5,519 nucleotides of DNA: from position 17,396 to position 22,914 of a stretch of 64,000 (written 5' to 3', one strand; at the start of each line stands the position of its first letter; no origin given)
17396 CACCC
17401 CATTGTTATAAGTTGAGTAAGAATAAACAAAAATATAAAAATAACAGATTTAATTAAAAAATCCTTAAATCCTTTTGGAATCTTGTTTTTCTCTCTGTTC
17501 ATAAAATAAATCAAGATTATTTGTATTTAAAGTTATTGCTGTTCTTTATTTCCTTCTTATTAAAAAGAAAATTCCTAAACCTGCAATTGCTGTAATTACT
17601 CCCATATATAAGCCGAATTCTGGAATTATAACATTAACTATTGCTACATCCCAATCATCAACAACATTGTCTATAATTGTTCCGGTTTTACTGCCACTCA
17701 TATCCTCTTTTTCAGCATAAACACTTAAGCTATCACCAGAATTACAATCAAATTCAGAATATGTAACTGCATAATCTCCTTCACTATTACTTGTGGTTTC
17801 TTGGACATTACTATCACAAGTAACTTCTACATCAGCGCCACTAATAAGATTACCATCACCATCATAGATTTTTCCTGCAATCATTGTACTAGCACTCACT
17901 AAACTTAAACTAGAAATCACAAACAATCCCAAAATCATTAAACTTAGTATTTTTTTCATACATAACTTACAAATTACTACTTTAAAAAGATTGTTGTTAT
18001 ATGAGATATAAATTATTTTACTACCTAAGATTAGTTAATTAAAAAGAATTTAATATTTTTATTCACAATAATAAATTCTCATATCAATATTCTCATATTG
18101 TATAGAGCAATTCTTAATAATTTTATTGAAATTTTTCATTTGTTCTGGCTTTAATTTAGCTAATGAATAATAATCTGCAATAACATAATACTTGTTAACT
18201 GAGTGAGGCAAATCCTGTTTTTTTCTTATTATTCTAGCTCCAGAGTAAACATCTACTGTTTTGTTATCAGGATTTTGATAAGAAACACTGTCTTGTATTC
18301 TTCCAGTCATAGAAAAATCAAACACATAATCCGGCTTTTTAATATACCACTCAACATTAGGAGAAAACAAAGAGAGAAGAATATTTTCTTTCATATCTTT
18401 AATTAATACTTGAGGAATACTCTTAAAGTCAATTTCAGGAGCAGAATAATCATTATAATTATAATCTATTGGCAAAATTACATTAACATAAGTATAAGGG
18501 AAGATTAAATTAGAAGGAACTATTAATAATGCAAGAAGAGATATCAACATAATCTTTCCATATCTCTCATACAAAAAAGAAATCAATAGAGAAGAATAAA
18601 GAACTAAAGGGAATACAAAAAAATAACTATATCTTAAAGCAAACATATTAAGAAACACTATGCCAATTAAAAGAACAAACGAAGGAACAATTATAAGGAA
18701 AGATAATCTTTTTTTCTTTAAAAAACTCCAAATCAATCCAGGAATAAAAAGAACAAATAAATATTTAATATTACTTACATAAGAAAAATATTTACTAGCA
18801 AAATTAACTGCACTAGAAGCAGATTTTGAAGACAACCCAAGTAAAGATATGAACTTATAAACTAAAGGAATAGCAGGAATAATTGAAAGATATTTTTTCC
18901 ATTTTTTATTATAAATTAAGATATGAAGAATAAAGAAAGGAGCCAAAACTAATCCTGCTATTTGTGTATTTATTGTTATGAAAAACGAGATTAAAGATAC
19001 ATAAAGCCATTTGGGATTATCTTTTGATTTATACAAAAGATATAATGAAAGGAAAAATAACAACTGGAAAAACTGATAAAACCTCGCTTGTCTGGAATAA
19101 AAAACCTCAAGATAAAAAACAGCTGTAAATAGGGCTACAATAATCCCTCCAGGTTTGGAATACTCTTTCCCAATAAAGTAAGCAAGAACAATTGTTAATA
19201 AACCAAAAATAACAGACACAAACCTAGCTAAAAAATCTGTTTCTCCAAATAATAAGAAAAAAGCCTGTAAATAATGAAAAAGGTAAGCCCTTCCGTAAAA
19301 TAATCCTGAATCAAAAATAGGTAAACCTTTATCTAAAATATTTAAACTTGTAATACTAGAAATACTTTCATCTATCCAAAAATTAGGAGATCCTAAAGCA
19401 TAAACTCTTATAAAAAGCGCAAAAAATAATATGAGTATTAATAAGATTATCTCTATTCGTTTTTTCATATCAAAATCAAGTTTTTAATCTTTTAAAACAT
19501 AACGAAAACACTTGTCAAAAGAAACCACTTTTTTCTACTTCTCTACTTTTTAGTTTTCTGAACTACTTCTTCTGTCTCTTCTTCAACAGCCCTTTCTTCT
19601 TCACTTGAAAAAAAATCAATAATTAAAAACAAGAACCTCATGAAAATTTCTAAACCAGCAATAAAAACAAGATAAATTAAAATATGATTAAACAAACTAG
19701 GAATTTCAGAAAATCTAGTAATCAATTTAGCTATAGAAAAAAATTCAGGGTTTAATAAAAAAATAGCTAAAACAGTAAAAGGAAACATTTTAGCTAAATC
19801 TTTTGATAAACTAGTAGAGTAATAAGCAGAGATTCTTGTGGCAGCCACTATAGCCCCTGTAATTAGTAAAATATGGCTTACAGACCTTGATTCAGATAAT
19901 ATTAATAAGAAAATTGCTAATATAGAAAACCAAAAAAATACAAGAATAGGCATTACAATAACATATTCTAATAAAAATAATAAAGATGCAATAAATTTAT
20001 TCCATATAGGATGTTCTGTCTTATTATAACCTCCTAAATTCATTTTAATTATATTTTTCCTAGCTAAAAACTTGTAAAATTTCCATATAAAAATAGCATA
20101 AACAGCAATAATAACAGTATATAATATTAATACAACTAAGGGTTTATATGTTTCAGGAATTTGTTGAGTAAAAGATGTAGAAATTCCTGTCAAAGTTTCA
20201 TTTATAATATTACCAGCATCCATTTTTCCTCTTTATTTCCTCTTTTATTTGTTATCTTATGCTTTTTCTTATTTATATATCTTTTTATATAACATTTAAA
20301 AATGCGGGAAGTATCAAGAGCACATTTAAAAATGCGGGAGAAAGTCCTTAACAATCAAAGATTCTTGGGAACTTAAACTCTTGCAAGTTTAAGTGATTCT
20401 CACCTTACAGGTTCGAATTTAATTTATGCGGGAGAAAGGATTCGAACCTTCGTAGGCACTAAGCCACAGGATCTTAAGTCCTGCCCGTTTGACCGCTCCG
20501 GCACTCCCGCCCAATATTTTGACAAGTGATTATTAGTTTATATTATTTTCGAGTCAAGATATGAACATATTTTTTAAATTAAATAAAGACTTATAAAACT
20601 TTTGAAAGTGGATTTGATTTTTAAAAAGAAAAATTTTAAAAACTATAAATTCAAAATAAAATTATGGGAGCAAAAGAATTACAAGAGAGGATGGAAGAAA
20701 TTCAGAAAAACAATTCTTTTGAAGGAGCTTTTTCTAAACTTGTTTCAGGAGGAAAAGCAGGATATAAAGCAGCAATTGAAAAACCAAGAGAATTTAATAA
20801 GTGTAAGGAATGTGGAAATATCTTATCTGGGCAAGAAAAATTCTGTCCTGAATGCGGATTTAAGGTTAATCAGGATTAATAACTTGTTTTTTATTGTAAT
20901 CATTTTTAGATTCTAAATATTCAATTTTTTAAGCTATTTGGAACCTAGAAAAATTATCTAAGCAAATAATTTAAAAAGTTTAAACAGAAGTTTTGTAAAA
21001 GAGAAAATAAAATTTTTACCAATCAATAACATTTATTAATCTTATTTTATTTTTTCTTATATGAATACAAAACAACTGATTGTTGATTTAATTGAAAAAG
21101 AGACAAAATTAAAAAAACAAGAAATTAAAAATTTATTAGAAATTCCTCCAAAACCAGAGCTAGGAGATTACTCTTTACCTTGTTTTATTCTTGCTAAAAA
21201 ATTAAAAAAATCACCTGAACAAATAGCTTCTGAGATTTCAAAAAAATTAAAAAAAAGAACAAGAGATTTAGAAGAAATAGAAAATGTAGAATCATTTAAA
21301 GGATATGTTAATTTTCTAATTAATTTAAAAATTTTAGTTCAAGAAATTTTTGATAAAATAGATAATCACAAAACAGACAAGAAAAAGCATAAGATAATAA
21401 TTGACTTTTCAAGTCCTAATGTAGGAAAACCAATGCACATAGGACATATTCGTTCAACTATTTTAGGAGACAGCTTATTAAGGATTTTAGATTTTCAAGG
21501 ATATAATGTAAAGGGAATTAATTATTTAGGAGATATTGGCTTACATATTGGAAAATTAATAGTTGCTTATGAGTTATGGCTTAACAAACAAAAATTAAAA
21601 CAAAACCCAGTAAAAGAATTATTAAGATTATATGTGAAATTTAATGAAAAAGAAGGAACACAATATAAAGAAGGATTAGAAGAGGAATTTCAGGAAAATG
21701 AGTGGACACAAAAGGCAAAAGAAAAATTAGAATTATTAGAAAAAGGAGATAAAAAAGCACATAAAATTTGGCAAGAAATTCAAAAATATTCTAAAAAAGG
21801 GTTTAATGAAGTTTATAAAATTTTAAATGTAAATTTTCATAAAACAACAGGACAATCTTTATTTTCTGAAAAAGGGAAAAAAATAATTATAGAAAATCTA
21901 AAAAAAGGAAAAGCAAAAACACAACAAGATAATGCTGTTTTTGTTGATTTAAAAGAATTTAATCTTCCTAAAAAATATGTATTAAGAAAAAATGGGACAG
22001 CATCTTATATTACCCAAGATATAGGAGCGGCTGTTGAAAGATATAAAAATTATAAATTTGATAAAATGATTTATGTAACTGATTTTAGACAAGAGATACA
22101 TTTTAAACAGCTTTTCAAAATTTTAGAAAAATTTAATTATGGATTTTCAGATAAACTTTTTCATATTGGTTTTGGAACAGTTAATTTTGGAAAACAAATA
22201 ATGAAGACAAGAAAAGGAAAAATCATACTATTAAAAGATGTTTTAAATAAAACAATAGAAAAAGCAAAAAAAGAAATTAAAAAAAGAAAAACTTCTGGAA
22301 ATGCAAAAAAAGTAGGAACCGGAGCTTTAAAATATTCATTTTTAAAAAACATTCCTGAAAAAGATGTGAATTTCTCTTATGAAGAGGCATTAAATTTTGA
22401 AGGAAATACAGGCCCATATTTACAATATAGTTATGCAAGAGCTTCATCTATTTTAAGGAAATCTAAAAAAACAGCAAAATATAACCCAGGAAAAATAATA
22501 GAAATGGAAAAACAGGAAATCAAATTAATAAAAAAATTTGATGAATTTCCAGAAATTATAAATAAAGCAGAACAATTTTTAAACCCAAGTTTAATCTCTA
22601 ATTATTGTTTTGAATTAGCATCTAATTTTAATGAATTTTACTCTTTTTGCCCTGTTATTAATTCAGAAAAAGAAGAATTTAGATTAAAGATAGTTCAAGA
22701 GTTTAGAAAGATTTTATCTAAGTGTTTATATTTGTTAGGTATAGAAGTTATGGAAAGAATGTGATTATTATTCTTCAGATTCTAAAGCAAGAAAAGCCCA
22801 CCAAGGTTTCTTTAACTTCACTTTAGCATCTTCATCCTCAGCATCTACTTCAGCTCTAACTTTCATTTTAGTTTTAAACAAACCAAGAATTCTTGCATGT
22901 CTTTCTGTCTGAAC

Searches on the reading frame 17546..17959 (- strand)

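Call 27: search_protein_families(library=pfam, proteins=[window:17546-17959:-], max_evalue=0.001)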
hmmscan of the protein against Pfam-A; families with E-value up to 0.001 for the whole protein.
window:17546-17959:- (137 aa): 1 family
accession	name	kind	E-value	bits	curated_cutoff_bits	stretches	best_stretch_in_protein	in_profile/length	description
PF13620.12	CarboxypepD_reg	-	1.7e-05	25.5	32.3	1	27-66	2-43/82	Carboxypeptidase regulatory-like domain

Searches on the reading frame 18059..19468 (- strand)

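Call 9: search_protein_families(library=pfam, proteins=[window:18059-19468:-], max_evalue=0.001)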
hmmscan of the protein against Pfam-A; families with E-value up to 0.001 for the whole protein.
window:18059-19468:- (469 aa): 1 family
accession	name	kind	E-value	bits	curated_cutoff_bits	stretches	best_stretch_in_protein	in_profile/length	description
PF13231.12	PMT_2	-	7.6e-11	42.9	26.1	1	67-198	10-143/160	Dolichyl-phosphate-mannose-protein mannosyltransferase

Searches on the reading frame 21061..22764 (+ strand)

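Call 9: search_protein_families(library=pfam, proteins=[window:21061-22764:+], max_evalue=0.001)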
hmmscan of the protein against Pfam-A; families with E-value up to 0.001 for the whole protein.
window:21061-22764:+ (567 aa): 5 families
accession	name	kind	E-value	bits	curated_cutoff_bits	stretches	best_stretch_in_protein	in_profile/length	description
PF00750.26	tRNA-synt_1d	-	5.2e-69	233.3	23.3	1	102-438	12-347/349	tRNA synthetases class I (R), catalytic domain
PF05746.21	DALR_1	-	2.7e-30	105.3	22.3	1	454-567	1-117/117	DALR anticodon binding domain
PF03485.21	Arg_tRNA_synt_N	-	9.7e-16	58.6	21.5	1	4-86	4-84/85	Arginyl tRNA synthetase N terminal domain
PF01406.26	tRNA-synt_1e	-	1.4e-05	25.1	27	1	110-301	8-137/301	tRNA synthetases class I (C) catalytic domain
PF00133.28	tRNA-synt_1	-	0.00012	21.5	22.7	1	97-179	12-91/414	tRNA synthetases class I (I, L, M and V)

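Call 29: search_protein_families(library=ncbifam, proteins=[window:21061-22764:+], max_evalue=0.00001)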
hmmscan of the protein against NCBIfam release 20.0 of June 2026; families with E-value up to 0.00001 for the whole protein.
window:21061-22764:+ (567 aa): 5 families
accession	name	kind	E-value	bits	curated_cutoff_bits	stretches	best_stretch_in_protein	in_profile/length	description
TIGR00456.1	argS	equivalog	3.2e-140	468.2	261.65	1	6-567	8-569/569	arginine--tRNA ligase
NF002446.0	PRK01611.3-3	equivalog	2.4e-96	323.4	399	2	182-567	227-636/636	arginine--tRNA ligase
NF002447.0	PRK01611.3-4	equivalog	1.2e-82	278.3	460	2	334-567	360-613/613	arginine--tRNA ligase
NF045898.1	ArgS_rel_codon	equivalog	3e-10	40.1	340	0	405-562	162-322/327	ArgS-related anticodon-binding protein NrtL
TIGR00435.1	cysS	equivalog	2e-06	27.2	340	1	111-347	21-192/466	cysteine--tRNA ligase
